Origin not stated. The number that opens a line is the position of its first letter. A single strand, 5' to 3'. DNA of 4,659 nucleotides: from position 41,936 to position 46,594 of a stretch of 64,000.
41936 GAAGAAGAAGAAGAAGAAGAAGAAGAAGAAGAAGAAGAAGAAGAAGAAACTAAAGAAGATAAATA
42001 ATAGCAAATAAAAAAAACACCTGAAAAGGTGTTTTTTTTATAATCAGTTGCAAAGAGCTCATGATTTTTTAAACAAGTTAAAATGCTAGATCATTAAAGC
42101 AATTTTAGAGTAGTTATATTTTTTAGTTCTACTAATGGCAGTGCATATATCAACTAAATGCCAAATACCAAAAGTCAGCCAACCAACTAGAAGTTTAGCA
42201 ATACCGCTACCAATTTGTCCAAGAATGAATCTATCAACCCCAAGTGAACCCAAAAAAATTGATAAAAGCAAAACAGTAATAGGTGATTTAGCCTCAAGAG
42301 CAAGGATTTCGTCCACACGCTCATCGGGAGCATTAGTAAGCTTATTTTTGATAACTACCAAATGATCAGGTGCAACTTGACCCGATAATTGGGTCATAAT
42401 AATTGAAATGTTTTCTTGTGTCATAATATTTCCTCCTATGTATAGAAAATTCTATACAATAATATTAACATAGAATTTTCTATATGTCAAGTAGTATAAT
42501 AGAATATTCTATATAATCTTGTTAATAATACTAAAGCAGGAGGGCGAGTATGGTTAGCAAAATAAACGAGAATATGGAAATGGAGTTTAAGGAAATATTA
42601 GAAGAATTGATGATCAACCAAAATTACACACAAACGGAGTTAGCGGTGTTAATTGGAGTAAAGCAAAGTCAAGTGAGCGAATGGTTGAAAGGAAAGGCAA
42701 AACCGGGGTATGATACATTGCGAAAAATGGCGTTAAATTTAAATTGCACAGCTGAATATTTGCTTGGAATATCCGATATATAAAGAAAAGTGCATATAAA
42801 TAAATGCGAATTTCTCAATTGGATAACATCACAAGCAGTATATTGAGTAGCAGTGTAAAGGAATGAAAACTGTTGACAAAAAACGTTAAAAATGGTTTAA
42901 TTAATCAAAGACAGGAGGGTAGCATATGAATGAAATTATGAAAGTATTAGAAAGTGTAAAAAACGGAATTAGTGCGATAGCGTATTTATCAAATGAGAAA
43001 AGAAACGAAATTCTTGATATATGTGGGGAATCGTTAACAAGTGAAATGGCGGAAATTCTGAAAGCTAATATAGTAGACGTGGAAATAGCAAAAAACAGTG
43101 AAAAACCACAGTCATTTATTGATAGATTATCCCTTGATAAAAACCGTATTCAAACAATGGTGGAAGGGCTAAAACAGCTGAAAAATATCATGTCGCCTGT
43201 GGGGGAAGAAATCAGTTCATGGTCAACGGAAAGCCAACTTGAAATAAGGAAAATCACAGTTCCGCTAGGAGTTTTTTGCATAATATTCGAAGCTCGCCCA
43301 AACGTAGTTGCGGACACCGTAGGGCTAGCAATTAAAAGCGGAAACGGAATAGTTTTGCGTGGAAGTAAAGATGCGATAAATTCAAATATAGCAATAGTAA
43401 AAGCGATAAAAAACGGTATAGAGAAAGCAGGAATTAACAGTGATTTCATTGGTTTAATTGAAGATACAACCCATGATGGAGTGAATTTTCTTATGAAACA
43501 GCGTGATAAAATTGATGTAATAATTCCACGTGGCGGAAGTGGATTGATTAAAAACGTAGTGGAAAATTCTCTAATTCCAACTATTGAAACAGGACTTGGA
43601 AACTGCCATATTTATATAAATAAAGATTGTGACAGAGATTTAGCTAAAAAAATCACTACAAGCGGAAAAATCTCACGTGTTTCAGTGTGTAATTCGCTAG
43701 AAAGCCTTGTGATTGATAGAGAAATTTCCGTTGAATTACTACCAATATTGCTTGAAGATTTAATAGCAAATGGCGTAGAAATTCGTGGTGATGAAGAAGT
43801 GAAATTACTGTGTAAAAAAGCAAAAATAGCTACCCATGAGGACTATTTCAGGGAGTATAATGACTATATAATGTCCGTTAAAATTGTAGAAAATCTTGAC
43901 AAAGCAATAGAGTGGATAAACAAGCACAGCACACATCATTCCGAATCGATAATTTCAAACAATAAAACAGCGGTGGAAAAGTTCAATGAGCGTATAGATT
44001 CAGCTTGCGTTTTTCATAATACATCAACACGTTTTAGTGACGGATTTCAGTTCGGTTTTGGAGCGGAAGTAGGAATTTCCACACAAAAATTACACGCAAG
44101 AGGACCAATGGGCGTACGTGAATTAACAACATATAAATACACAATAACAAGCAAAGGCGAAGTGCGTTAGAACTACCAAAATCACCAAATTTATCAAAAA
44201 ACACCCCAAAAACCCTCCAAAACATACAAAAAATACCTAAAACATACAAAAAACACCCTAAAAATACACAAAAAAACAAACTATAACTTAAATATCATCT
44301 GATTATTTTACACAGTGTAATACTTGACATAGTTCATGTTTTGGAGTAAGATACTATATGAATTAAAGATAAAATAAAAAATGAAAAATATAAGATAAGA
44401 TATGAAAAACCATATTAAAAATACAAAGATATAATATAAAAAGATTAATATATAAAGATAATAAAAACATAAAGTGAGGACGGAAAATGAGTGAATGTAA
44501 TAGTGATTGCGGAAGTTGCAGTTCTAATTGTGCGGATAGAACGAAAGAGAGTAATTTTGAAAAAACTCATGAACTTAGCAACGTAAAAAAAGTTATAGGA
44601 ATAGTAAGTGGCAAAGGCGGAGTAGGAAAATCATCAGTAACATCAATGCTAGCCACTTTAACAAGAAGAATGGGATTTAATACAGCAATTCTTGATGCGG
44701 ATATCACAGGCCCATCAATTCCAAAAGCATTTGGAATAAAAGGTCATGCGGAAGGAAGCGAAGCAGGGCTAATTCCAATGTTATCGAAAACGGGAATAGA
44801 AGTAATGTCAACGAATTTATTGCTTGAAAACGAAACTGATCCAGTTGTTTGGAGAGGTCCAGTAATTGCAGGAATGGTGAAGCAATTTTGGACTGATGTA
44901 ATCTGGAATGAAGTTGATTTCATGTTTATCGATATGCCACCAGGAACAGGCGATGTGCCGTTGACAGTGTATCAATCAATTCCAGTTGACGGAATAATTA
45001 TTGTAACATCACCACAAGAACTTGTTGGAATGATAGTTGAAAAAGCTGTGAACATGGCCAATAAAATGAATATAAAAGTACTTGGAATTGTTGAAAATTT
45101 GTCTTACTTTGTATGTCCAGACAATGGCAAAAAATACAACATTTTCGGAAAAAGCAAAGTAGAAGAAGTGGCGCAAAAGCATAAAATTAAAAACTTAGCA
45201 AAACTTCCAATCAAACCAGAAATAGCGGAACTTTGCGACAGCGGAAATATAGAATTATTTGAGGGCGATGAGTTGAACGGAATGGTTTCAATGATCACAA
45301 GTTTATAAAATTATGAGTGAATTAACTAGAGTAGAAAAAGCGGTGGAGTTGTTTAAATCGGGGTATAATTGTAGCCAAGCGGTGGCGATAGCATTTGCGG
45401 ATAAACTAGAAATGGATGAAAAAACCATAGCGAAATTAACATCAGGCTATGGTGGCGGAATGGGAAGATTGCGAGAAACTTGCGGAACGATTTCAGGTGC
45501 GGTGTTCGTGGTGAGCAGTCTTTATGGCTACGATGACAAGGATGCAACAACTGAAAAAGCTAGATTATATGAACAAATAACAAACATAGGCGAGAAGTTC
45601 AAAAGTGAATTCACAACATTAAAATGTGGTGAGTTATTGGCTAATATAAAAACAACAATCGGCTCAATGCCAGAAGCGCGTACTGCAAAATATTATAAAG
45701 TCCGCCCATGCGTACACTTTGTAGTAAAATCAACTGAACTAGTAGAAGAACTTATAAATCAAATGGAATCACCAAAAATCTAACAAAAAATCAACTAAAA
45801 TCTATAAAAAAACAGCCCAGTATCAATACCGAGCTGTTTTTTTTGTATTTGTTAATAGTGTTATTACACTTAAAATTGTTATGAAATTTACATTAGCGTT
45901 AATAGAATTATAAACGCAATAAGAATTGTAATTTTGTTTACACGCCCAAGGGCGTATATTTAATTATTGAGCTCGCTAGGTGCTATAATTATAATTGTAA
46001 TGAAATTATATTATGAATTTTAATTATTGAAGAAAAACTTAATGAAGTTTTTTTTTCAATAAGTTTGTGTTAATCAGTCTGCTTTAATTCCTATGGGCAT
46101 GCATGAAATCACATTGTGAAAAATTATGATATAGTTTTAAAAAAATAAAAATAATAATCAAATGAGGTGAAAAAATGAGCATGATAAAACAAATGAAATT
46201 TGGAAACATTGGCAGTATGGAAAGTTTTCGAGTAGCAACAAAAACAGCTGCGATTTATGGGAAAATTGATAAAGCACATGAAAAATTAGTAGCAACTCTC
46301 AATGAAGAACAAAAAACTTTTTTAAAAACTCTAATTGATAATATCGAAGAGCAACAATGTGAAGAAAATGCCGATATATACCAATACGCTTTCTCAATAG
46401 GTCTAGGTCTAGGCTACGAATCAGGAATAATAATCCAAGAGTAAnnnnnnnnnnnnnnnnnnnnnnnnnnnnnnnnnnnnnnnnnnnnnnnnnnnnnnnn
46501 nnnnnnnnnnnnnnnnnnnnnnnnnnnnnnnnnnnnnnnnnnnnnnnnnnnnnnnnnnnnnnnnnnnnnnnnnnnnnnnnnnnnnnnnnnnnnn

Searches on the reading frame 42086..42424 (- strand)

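Call 45: search_protein_families(library=pfam, proteins=[window:42086-42424:-], max_evalue=0.00001)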
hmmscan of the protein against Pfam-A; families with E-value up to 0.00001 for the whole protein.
window:42086-42424:- (112 aa): 1 family
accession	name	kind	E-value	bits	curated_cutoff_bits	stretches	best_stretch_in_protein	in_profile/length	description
PF05154.21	TM2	-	3.2e-17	62.9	27.9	1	45-93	2-50/51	TM2 domain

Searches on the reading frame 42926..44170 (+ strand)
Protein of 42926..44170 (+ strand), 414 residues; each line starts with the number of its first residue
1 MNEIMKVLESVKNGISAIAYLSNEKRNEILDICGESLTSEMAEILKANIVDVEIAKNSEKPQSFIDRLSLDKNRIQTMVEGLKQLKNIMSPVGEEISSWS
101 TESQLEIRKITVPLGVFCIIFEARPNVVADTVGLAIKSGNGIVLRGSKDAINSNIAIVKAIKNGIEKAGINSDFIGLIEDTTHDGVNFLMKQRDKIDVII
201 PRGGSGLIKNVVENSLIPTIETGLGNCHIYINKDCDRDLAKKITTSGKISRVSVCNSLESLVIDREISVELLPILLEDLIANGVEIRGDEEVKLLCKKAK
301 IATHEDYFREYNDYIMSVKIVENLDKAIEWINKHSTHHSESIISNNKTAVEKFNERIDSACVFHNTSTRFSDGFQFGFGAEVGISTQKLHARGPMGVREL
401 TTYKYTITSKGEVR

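Call 4: search_protein_families(library=pfam, proteins=[window:42926-44170:+])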
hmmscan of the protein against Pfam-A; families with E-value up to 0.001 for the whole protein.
window:42926-44170:+ (414 aa): 1 family
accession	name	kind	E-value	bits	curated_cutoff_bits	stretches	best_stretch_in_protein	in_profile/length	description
PF00171.27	Aldedh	-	4e-14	52.5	23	2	6-292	33-306/461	Aldehyde dehydrogenase family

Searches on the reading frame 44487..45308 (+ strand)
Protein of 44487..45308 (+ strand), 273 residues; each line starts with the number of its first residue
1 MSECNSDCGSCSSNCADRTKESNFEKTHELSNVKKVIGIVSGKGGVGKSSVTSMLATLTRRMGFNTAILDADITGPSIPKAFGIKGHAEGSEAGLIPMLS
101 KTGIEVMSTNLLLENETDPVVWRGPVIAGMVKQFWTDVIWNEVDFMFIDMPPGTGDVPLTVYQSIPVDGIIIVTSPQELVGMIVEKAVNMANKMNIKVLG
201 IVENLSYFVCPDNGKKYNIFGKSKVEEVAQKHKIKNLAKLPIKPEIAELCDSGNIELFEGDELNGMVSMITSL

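Call 4: search_protein_families(library=pfam, proteins=[window:44487-45308:+])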
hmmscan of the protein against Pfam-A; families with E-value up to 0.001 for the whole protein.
window:44487-45308:+ (273 aa): 3 families
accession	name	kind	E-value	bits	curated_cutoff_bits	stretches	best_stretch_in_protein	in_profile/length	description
PF10609.15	ParA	-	4.5e-88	295.2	27.1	1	32-257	1-226/246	NUBPL iron-transfer P-loop NTPase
PF01656.29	CbiA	-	2.7e-09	37.5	25.4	1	37-204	1-81/125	CobQ/CobB/MinD/ParA nucleotide binding domain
PF13614.12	AAA_31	-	0.00062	20.2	27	0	35-75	2-42/177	AAA domain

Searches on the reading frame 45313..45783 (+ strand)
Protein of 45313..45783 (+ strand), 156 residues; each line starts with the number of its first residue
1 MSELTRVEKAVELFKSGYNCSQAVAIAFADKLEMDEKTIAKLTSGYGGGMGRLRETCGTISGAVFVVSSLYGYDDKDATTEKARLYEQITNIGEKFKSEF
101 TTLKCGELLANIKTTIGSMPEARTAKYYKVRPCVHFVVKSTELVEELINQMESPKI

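Call 4: search_protein_families(library=pfam, proteins=[window:45313-45783:+])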
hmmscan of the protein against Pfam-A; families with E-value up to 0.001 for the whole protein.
window:45313-45783:+ (156 aa): 1 family
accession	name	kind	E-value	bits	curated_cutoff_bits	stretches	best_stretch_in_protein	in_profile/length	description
PF09719.15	C_GCAxxG_C_C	-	7.2e-30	103.9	27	1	18-147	1-118/118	Putative redox-active protein (C_GCAxxG_C_C)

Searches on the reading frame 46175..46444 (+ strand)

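Call 45: search_protein_families(library=pfam, proteins=[window:46175-46444:+], max_evalue=0.00001)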
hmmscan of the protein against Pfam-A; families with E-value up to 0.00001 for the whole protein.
window:46175-46444:+ (89 aa): 1 family
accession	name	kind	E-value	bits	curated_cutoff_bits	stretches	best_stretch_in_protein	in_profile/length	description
PF20648.2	DUF6809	-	7e-07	30.4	27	1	2-82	2-84/85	Family of unknown function (DUF6809)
